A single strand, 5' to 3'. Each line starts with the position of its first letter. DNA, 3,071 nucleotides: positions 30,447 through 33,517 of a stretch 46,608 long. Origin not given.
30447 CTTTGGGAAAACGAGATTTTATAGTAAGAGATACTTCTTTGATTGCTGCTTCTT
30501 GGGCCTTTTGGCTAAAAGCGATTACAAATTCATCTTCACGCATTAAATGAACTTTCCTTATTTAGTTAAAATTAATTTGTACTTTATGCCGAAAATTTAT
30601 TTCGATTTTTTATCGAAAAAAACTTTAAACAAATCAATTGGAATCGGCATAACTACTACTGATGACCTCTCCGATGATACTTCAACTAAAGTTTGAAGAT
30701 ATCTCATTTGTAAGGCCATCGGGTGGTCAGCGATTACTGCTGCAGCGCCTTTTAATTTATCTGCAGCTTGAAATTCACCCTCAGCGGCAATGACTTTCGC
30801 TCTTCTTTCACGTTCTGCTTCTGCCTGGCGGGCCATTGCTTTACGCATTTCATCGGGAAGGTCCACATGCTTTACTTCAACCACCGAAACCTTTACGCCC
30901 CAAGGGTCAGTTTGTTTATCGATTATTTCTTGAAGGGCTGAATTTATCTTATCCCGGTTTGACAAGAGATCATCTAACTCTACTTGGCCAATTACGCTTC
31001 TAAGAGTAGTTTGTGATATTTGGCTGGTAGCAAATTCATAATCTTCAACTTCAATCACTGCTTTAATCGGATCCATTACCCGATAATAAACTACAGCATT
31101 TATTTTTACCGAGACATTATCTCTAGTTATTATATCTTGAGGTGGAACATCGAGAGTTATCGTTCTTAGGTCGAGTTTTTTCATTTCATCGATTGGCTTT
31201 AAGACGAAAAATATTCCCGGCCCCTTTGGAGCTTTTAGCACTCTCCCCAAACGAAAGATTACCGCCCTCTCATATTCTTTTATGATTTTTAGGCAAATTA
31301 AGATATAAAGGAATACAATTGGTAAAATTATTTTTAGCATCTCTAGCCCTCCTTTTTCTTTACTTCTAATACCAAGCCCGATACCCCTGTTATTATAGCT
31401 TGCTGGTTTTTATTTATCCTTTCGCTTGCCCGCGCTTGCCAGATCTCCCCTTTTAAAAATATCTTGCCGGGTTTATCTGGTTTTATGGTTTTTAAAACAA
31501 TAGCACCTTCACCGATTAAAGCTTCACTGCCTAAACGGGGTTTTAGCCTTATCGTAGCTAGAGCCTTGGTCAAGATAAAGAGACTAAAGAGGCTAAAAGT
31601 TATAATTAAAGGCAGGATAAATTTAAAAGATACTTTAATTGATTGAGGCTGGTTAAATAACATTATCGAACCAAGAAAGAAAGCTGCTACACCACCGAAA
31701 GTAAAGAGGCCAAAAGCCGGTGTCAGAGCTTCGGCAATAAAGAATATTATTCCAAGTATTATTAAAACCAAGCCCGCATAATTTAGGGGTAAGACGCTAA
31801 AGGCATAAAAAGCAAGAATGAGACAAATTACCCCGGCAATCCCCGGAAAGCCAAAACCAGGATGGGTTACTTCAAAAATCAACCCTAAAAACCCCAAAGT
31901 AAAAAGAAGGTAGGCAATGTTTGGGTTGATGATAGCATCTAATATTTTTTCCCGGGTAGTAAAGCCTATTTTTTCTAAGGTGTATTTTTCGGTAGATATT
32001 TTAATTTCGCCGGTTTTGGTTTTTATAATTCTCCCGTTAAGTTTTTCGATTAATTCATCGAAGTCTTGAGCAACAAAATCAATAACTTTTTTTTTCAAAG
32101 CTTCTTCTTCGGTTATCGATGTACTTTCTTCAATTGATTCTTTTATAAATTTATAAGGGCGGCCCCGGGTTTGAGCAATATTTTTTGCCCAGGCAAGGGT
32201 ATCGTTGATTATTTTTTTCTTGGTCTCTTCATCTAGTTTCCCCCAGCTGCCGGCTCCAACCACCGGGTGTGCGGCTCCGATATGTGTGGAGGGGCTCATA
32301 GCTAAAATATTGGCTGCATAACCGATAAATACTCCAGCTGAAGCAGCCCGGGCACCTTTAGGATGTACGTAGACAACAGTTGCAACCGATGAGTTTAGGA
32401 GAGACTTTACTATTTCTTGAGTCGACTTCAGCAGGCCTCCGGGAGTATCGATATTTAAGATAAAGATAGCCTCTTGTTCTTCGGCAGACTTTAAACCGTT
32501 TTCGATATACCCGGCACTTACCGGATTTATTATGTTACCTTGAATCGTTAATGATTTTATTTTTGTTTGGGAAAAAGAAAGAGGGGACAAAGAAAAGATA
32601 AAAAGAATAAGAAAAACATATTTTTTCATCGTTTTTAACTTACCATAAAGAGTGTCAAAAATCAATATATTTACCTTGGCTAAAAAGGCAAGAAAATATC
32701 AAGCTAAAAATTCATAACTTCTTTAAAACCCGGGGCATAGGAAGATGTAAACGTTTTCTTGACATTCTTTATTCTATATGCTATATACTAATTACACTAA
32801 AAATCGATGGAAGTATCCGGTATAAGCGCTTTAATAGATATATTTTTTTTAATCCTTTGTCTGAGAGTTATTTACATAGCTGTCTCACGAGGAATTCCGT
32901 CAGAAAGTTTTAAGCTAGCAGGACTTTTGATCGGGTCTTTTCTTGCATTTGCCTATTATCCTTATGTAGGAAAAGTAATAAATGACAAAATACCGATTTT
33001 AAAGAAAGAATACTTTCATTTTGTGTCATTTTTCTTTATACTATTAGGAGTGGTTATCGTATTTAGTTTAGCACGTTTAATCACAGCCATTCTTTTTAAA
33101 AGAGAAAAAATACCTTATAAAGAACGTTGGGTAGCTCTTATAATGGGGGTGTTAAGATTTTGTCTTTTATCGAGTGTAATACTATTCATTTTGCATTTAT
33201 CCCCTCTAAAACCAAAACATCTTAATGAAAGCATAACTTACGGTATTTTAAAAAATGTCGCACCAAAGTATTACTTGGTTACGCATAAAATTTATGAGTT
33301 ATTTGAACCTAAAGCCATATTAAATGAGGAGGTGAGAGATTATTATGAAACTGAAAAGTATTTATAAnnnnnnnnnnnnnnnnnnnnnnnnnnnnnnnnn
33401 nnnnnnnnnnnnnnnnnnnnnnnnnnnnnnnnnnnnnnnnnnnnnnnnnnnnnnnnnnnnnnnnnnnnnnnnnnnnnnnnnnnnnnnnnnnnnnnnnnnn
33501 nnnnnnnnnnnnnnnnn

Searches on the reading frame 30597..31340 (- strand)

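Call 62: search_protein_families(library=pfam, proteins=[window:30597-31340:-], max_evalue=0.00001)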
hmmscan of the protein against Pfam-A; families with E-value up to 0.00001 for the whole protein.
window:30597-31340:- (247 aa): 2 families
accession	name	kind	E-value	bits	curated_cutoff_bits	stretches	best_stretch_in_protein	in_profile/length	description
PF01145.31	Band_7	-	4e-40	138.2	23.6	1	18-189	1-175/176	SPFH domain / Band 7 family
PF13421.11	Band_7_1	-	3.1e-06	27.4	24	1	76-174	99-208/211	SPFH domain-Band 7 family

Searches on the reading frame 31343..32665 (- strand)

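Call 62: search_protein_families(library=pfam, proteins=[window:31343-32665:-], max_evalue=0.00001)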
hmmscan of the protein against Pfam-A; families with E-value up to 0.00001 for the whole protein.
window:31343-32665:- (440 aa): 3 families
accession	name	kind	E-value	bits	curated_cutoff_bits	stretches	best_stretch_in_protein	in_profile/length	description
PF24961.1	NfeD_membrane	-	5.1e-31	107.6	26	1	249-367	1-119/119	NfeD integral membrane domain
PF25145.1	NfeD1b_N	-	3.1e-17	63.2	40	1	50-201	15-158/189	NfeD1b, N-terminal domain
PF01957.25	NfeD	-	6.4e-12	45.9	29.1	1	381-437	2-57/57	NfeD-like C-terminal, partner-binding domain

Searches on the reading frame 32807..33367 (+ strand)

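Call 62: search_protein_families(library=pfam, proteins=[window:32807-33367:+], max_evalue=0.00001)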
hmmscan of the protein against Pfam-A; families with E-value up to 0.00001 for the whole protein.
window:32807-33367:+ (186 aa): 1 family
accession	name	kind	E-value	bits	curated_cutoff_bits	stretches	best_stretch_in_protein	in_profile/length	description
PF02674.22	Colicin_V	-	5.4e-20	72.3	29.3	1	10-153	1-144/144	Colicin V production protein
